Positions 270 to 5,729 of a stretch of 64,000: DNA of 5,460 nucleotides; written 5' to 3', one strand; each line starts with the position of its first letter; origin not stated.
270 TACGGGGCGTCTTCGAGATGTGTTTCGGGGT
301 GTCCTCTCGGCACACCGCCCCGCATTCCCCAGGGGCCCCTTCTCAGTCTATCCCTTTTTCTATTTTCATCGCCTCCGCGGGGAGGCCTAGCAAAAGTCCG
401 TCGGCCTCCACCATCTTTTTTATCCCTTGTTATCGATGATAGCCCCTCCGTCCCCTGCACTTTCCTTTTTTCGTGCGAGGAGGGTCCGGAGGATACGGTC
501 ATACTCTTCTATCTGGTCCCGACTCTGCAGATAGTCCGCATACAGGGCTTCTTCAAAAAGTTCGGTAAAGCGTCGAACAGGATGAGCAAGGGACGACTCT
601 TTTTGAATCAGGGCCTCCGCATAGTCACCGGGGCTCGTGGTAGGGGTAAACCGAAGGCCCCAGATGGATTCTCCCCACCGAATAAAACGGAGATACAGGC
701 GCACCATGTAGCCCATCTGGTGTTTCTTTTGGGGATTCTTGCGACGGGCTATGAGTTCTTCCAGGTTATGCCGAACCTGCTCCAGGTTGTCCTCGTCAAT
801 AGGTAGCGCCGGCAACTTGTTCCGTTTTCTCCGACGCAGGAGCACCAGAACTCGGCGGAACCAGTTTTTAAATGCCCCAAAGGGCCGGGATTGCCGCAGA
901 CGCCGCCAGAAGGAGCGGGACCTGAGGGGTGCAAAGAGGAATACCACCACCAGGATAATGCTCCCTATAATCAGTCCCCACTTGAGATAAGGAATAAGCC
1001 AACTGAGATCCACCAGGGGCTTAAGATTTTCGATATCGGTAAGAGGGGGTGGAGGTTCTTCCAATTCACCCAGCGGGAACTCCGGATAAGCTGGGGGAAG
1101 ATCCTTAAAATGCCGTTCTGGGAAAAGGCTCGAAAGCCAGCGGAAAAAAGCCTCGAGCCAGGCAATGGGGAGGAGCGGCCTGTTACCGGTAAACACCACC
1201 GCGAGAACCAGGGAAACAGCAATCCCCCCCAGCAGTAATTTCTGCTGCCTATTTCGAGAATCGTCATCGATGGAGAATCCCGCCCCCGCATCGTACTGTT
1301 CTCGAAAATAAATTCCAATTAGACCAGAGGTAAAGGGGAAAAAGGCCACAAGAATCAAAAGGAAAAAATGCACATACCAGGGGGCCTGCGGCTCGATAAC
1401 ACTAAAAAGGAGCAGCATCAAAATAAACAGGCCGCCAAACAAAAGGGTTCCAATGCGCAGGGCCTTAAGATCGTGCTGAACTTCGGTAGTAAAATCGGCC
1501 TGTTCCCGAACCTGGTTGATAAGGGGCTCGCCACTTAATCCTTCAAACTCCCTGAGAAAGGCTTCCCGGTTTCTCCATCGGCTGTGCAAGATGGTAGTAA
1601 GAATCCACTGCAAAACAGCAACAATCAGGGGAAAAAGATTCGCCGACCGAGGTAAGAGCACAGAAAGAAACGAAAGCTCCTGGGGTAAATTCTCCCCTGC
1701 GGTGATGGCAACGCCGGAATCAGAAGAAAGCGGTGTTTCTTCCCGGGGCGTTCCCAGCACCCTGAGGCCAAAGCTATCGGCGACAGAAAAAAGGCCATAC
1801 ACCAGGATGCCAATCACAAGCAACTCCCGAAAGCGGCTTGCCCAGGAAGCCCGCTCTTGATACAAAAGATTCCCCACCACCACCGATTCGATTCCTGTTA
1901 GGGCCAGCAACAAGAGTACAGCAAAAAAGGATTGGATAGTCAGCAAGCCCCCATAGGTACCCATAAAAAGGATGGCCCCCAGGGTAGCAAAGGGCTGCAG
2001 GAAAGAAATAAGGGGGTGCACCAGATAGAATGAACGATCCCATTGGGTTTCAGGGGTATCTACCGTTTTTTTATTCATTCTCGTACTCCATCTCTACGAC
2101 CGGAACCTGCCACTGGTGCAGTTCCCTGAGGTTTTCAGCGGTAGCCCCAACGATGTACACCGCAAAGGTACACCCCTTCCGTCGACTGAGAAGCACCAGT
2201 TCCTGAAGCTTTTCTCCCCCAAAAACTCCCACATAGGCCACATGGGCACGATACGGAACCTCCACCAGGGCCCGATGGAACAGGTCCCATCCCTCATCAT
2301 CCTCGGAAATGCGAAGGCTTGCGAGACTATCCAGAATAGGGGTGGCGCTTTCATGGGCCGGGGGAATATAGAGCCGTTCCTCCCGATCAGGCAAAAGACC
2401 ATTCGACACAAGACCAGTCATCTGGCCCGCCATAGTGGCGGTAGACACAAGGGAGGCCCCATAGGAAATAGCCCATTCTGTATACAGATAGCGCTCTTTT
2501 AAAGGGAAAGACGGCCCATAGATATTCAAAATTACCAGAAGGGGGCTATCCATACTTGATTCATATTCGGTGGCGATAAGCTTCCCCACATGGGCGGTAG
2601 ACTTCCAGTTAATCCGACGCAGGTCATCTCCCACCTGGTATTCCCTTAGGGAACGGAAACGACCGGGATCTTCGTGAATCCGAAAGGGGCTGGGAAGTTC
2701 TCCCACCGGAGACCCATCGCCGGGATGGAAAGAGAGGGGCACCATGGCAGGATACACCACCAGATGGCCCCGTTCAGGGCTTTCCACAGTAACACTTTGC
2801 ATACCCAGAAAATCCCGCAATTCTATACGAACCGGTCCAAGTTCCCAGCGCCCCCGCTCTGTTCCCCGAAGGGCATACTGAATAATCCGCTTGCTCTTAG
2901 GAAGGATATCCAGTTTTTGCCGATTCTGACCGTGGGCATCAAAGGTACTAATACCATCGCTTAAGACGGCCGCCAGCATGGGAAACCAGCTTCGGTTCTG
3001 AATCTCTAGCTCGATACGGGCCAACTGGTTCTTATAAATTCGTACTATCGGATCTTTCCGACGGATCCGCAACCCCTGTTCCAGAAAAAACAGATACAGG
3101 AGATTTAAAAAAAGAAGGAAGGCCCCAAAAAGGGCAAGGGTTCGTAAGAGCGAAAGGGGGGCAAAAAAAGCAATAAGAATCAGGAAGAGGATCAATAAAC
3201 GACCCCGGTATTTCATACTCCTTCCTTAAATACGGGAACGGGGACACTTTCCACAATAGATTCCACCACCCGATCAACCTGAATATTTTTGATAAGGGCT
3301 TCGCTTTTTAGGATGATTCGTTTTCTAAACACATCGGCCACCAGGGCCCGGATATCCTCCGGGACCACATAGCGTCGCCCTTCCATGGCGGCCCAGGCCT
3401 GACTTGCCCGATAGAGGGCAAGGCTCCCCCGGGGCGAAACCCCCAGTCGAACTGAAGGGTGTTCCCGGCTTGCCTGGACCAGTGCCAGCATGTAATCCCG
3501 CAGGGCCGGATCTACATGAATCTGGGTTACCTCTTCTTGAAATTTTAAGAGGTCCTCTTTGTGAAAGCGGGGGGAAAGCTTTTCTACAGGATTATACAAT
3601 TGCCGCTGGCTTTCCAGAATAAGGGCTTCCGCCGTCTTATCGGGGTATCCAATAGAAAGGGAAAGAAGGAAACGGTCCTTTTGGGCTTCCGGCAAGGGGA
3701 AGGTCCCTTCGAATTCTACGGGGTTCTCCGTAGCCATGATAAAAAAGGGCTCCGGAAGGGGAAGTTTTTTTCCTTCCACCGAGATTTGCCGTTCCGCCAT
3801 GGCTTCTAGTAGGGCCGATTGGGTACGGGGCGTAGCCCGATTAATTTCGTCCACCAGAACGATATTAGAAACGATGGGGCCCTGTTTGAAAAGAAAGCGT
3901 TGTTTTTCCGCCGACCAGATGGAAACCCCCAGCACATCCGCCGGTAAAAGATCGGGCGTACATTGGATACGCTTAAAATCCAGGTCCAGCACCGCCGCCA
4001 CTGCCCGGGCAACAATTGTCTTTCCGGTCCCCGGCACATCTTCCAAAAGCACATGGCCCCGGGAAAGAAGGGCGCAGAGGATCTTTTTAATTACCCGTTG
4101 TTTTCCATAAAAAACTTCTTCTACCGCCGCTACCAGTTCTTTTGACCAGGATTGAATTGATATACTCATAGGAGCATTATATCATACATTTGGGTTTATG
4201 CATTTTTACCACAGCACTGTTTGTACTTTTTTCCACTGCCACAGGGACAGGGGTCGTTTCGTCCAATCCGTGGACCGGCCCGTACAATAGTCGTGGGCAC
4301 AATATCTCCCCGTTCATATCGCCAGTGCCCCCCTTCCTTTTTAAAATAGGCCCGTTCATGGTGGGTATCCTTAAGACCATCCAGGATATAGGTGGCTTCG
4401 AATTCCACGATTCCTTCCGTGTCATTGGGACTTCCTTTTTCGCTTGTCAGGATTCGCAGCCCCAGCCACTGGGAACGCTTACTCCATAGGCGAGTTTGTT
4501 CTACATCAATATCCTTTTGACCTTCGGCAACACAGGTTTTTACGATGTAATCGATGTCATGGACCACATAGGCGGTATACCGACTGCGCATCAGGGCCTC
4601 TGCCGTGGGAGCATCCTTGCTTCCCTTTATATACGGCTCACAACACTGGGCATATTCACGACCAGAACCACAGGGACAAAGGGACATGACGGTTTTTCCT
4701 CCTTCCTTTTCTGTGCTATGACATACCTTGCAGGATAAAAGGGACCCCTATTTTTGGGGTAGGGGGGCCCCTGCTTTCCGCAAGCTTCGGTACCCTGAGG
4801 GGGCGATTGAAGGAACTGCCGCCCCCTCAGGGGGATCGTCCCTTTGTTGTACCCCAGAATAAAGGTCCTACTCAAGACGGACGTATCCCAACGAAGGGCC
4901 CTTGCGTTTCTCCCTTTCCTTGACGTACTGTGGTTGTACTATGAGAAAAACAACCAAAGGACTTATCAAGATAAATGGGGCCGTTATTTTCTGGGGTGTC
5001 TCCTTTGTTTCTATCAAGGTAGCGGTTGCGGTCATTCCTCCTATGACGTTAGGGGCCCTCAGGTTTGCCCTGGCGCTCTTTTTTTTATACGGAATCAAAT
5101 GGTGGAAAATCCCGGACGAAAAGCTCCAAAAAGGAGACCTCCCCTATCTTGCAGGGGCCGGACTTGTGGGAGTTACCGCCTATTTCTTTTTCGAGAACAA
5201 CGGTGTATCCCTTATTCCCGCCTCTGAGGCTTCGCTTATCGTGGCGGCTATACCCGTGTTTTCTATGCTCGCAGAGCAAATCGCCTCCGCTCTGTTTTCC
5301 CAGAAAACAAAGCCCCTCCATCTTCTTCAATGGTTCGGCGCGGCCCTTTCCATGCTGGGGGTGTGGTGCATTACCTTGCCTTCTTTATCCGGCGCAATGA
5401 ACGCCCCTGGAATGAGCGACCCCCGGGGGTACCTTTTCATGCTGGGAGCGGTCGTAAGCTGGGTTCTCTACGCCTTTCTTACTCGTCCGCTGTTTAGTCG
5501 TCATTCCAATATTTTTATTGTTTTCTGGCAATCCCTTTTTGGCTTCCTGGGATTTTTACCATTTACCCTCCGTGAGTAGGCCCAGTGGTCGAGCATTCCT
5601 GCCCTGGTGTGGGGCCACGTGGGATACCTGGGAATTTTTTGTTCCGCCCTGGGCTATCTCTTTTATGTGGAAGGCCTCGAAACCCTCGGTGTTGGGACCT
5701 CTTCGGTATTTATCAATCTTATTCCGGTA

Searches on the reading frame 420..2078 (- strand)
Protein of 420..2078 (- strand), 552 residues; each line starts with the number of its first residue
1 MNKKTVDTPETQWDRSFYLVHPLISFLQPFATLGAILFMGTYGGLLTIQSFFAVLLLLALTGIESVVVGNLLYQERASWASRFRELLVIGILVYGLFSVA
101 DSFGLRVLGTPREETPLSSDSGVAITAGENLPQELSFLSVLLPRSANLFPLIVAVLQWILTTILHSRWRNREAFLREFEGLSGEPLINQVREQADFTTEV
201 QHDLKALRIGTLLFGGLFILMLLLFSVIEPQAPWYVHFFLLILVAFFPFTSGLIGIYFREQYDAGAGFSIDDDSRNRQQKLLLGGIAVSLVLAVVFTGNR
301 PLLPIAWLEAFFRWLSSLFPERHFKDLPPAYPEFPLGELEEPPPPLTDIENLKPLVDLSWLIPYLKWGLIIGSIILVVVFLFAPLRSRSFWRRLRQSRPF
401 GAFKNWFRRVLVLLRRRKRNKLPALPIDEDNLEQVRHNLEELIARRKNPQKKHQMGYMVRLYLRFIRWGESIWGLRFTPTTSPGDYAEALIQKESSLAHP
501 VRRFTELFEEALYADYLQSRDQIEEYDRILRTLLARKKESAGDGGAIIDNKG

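Call 86: find_encoding_contigs(protein=window:420-2078:-, flank=10000, max_places=3)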
Protein window:420-2078:- (552 aa): 1 contig read that carries it; 1 place shown.
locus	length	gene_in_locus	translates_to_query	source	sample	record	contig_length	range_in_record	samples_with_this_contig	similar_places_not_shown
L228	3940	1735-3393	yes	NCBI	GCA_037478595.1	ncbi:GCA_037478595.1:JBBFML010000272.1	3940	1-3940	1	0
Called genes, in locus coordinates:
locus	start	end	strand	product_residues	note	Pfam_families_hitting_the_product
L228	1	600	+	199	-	PF07726:AAA_3, PF17863:AAA_lid_2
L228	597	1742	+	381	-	PF01882:DUF58 (weak)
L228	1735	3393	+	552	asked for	PF13559:DUF4129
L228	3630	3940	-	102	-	PF02906:Fe_hyd_lg_C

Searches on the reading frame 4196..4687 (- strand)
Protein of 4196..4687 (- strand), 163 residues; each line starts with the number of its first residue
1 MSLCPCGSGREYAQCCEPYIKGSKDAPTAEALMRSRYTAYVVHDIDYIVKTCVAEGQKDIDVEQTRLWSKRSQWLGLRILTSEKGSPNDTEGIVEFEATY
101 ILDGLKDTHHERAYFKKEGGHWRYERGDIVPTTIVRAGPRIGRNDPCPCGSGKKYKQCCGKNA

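Call 21: search_protein_families(library=pfam, proteins=[window:4196-4687:-], max_evalue=0.001)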
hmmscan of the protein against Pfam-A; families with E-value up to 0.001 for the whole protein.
window:4196-4687:- (163 aa): 2 families
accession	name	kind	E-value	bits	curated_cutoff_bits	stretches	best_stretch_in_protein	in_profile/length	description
PF17775.7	YchJ_M-like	-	3.4e-30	105.2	22.7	1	28-127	1-99/99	YchJ, middle NTF2-like domain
PF02810.21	SEC-C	-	6.6e-18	64.7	20.4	2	143-161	1-19/19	SEC-C motif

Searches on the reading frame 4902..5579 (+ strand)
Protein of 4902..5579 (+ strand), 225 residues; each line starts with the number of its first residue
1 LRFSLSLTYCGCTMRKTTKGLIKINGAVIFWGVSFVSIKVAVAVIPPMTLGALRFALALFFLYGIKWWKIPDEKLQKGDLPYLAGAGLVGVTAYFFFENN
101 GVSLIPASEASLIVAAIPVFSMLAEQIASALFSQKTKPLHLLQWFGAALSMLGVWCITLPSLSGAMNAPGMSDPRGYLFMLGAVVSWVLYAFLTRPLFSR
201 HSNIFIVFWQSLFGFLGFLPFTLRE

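Call 21: search_protein_families(library=pfam, proteins=[window:4902-5579:+], max_evalue=0.001)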
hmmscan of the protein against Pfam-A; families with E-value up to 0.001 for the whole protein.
window:4902-5579:+ (225 aa): 1 family
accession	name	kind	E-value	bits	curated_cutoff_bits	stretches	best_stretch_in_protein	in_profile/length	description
PF00892.27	EamA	-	8.4e-28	97.8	28.2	2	19-158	2-134/135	EamA-like transporter family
